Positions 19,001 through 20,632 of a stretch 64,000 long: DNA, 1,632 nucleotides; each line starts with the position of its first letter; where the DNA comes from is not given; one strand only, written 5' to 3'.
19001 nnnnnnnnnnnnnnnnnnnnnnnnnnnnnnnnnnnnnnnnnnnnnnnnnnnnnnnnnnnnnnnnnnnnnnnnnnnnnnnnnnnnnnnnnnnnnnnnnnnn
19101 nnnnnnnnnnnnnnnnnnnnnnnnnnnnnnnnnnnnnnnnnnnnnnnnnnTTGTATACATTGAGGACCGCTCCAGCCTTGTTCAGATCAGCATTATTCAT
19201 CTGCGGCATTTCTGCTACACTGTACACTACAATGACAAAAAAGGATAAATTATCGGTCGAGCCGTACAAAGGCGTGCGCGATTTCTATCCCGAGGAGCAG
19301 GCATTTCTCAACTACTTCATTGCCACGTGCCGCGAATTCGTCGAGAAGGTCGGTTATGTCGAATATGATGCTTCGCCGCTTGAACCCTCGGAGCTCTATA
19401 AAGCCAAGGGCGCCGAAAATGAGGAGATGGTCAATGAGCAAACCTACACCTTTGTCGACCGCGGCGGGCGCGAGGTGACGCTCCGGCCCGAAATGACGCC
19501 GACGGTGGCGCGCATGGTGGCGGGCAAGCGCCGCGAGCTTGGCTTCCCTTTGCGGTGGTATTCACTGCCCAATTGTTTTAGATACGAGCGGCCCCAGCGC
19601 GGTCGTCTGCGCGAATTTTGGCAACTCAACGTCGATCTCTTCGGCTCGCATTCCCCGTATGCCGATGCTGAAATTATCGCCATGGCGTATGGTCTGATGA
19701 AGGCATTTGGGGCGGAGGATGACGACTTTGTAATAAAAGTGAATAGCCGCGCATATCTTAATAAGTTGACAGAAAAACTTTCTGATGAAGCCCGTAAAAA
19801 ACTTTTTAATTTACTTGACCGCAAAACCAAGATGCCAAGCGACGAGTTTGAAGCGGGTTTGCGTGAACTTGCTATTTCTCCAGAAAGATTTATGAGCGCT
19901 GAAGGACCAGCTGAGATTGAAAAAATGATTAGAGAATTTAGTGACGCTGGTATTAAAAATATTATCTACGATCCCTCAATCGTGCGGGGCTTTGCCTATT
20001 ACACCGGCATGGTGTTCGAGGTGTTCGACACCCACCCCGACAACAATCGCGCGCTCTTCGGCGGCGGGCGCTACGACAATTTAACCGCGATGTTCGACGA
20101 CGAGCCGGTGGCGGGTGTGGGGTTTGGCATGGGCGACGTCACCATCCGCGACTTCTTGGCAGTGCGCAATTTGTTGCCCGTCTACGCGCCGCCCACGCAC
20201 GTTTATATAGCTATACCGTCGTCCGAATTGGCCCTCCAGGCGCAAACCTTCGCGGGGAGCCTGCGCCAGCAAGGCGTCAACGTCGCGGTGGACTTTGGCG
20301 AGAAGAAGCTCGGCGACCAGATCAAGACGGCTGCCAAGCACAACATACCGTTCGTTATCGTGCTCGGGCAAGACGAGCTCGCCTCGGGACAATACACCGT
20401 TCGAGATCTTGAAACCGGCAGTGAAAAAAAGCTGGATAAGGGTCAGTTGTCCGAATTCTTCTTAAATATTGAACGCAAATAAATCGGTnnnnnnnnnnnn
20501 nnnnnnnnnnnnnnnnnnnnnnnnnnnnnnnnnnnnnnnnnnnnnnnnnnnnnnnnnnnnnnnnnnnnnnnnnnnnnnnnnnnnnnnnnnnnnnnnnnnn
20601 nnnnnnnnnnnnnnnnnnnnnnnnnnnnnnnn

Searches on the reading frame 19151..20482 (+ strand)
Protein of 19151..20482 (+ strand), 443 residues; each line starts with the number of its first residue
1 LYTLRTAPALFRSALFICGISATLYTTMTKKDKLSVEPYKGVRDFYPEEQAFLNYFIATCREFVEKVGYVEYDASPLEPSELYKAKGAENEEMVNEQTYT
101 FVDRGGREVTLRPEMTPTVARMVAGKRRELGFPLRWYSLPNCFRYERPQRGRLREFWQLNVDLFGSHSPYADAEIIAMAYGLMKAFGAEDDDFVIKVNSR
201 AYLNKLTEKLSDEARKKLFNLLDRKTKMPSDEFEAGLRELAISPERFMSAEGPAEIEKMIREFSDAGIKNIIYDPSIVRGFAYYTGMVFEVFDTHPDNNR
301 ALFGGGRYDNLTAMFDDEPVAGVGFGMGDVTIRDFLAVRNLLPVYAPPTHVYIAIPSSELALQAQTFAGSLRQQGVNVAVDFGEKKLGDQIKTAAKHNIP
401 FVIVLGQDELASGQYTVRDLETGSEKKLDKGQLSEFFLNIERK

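Call 89: search_protein_families(library=pfam, proteins=[window:19151-20482:+], max_evalue=0.00001)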
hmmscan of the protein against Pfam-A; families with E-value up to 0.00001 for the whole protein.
window:19151-20482:+ (443 aa): 3 families
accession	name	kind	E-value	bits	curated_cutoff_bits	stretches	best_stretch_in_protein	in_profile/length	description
PF13393.11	tRNA-synt_His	-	5.2e-39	134.7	25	2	41-227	1-182/308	Histidyl-tRNA synthetase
PF03129.25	HGTP_anticodon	-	6.4e-16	58.7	21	1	351-438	2-92/94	Anticodon binding domain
PF00587.30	tRNA-synt_2b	-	7e-10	39.7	29.3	1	99-201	1-108/179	tRNA synthetase class II core domain (G, H, P, S and T)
